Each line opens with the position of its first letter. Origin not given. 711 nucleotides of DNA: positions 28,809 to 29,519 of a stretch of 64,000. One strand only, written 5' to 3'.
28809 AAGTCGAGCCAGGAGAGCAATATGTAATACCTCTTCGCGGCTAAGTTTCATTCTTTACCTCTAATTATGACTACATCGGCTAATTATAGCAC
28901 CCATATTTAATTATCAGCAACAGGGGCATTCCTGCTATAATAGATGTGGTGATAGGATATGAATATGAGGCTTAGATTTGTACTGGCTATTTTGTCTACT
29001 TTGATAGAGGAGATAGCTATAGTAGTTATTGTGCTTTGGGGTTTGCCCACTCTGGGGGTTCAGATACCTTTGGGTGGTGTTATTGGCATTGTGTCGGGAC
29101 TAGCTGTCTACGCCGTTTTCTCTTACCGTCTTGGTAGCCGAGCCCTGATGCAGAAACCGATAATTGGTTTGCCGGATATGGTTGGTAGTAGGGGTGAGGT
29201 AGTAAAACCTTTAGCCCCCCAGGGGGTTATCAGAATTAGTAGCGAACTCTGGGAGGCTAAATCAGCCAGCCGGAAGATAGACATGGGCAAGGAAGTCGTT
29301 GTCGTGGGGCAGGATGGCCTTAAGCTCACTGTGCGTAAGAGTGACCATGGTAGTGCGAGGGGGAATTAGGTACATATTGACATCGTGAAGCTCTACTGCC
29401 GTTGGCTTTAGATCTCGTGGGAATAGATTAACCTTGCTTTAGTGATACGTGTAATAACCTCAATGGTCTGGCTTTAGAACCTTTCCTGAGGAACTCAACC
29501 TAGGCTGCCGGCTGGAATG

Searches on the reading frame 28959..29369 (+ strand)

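Call 31: search_protein_families(library=pfam, proteins=[window:28959-29369:+], max_evalue=0.00001)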
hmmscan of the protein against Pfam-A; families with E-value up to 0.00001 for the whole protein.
window:28959-29369:+ (136 aa): 1 family
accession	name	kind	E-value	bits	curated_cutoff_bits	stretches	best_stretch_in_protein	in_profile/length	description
PF01957.25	NfeD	-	1.7e-13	51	29.1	1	73-127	3-57/57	NfeD-like C-terminal, partner-binding domain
